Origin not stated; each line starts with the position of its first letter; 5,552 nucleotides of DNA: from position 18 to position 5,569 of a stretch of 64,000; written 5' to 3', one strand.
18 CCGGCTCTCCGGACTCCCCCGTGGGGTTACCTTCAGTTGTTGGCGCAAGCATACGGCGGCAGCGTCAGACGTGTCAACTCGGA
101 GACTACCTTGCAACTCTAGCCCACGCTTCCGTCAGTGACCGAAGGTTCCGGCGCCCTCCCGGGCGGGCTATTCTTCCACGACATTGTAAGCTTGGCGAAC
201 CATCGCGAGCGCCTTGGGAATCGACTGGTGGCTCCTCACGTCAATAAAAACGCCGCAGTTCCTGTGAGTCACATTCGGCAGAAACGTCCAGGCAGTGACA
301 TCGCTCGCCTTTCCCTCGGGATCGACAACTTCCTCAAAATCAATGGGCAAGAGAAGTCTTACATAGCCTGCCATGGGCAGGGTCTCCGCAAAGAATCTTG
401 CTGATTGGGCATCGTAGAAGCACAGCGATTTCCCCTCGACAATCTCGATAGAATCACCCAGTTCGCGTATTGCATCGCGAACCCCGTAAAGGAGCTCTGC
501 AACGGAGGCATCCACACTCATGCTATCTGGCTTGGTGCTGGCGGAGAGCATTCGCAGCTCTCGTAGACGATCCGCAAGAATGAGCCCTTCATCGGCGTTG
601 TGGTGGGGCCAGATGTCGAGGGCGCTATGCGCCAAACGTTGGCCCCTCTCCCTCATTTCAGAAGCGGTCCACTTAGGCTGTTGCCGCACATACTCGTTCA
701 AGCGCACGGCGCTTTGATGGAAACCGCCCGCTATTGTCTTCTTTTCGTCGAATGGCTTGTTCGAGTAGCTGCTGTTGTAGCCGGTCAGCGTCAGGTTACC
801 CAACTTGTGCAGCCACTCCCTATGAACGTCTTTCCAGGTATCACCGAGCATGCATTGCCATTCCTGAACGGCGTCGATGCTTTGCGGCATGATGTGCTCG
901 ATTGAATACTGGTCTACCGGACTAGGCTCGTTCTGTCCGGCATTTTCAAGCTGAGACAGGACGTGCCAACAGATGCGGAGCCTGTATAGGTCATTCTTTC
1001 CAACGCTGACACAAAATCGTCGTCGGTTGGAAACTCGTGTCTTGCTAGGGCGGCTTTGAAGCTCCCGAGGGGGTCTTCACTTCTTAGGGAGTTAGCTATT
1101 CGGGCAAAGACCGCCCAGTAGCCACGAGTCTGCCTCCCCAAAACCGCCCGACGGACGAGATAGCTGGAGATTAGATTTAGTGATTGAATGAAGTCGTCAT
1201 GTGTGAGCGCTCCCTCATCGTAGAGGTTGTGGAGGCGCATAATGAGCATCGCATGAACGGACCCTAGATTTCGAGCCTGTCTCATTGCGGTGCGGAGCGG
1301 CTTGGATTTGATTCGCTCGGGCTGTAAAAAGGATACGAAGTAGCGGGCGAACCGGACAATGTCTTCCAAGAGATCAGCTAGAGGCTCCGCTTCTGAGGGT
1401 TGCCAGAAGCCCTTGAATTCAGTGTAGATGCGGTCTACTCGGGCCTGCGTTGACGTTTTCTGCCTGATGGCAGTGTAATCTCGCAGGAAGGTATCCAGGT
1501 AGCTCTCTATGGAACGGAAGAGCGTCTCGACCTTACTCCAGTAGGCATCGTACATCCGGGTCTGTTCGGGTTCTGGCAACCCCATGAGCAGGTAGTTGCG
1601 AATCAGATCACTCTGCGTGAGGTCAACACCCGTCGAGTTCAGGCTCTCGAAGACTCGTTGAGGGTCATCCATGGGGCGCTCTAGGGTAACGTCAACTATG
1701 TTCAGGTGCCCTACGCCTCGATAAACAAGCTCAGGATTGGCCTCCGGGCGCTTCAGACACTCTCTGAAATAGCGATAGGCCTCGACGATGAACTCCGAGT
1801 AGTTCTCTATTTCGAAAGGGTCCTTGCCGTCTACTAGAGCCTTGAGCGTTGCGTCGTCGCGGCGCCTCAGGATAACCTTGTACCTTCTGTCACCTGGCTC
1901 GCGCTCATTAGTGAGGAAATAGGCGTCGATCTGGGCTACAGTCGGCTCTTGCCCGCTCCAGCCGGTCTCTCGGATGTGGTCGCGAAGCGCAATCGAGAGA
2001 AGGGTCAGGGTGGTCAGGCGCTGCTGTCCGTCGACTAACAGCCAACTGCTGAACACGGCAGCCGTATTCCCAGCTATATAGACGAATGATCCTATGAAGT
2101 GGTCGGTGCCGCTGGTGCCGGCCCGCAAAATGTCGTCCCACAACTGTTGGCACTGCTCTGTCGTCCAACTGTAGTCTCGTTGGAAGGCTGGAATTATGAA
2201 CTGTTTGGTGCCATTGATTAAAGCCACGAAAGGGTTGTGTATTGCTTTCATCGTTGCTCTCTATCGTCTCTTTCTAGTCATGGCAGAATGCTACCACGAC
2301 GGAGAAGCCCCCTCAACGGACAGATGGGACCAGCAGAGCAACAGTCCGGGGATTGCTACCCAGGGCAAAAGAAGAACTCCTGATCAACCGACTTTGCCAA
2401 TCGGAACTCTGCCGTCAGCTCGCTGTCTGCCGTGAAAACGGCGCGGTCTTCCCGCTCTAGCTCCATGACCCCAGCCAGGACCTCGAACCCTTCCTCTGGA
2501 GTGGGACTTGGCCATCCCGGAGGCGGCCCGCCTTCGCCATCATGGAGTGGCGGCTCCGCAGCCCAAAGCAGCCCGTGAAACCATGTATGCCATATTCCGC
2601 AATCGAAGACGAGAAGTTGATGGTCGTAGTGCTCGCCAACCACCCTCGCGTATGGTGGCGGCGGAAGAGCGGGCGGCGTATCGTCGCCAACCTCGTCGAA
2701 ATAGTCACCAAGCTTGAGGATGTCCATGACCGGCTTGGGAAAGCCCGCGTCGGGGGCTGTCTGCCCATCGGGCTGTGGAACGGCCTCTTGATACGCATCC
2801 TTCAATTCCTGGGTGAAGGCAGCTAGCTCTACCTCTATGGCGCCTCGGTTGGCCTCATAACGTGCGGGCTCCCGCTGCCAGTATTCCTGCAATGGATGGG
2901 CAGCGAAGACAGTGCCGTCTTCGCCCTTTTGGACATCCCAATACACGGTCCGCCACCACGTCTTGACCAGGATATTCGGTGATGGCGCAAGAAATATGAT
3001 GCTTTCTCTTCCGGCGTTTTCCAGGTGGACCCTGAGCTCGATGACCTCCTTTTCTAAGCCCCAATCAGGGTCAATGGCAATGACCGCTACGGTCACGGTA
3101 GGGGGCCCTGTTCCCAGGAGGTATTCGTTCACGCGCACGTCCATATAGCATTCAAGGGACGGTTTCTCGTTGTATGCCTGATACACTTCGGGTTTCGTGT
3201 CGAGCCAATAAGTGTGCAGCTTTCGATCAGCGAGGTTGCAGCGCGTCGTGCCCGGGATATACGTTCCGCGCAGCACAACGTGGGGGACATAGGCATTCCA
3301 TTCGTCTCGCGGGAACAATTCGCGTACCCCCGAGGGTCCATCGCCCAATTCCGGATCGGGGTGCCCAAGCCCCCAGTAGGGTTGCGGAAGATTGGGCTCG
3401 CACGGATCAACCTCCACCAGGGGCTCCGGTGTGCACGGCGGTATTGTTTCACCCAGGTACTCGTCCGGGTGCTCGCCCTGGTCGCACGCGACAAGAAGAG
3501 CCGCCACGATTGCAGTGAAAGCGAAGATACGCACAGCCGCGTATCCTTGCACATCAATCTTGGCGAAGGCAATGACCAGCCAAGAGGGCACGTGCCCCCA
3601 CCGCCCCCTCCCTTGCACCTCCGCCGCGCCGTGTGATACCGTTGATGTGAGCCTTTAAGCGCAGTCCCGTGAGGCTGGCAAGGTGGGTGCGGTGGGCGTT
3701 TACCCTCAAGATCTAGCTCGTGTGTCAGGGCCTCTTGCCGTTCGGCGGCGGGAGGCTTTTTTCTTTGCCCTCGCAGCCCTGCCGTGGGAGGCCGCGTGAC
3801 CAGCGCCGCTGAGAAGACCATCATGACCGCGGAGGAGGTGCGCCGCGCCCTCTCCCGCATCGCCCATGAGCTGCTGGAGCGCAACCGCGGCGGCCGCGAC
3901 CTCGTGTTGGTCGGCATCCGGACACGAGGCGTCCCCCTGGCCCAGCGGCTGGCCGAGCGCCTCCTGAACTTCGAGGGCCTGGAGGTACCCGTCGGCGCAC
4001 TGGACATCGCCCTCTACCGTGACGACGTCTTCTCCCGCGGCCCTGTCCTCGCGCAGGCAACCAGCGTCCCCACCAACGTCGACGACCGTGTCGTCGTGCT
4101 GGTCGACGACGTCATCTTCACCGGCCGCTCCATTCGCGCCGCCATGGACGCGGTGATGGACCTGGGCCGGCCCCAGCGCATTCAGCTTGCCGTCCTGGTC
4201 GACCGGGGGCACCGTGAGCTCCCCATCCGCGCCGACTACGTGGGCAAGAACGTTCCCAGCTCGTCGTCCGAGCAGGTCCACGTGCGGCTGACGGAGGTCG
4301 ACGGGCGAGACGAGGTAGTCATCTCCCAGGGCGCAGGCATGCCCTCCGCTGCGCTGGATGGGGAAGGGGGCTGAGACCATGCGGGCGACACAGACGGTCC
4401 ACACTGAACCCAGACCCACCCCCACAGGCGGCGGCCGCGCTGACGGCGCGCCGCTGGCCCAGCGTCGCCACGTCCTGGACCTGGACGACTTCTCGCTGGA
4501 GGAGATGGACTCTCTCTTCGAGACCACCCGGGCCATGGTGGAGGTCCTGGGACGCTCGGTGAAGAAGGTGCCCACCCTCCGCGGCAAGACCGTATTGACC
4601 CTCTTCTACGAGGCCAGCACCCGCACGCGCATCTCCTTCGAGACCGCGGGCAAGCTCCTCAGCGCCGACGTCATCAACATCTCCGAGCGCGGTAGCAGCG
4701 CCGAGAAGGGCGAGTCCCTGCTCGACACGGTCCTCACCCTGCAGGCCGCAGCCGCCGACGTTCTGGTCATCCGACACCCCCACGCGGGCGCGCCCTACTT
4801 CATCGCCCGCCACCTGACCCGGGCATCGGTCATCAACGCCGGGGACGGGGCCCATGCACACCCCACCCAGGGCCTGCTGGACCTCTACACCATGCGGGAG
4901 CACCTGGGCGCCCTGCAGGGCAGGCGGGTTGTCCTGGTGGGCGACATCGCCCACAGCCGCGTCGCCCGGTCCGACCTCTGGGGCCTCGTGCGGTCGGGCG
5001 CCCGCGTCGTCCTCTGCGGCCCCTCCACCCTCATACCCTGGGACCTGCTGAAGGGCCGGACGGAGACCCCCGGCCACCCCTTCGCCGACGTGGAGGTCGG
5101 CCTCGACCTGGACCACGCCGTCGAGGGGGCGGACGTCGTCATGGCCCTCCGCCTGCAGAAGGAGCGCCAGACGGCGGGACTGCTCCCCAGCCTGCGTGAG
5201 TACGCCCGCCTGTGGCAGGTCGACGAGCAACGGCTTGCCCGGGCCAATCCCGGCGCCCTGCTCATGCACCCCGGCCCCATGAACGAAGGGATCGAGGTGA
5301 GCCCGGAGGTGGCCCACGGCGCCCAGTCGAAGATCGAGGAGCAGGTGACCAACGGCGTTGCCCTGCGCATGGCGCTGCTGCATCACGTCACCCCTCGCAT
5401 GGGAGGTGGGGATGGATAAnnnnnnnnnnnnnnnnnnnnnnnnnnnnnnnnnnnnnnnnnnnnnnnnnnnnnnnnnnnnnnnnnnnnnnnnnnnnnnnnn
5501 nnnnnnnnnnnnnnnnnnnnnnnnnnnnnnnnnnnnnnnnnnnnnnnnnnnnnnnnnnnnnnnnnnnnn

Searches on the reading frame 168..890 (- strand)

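Call 47: search_protein_families(library=pfam, proteins=[window:168-890:-], max_evalue=0.001)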
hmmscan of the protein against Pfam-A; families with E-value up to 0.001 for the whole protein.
window:168-890:- (240 aa): 1 family
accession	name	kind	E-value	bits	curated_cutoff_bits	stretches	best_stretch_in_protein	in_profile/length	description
PF07510.16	GmrSD_C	-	2.7e-17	63.4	23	1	1-88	55-137/138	GmrSD restriction endonucleases, C-terminal domain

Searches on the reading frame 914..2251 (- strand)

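Call 47: search_protein_families(library=pfam, proteins=[window:914-2251:-], max_evalue=0.001)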
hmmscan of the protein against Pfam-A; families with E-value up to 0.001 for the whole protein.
window:914-2251:- (445 aa): 1 family
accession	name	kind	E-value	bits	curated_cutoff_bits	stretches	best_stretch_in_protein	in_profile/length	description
PF03235.19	GmrSD_N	-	2.7e-36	126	33.2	1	11-222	4-199/199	GmrSD restriction endonuclease, N-terminal domain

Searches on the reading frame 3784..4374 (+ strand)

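Call 47: search_protein_families(library=pfam, proteins=[window:3784-4374:+], max_evalue=0.001)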
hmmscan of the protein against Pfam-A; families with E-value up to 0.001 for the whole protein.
window:3784-4374:+ (196 aa): 2 families
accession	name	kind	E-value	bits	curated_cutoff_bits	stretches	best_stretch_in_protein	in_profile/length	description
PF00156.33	Pribosyltran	-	9.4e-24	83.9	26.3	1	18-158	10-144/158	Phosphoribosyl transferase domain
PF14681.12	UPRTase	-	4.5e-05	23.5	27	1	91-139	110-159/206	Uracil phosphoribosyltransferase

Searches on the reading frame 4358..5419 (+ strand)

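Call 47: search_protein_families(library=pfam, proteins=[window:4358-5419:+], max_evalue=0.001)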
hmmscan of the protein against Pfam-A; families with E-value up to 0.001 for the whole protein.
window:4358-5419:+ (353 aa): 2 families
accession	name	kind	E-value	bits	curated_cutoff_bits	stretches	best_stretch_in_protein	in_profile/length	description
PF02729.26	OTCace_N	-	2.8e-41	141.5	29.9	1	37-181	1-148/148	Aspartate/ornithine carbamoyltransferase, carbamoyl-P binding domain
PF00185.30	OTCace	-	3.4e-25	89.4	29.4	1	188-343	2-156/157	Aspartate/ornithine carbamoyltransferase, Asp/Orn binding domain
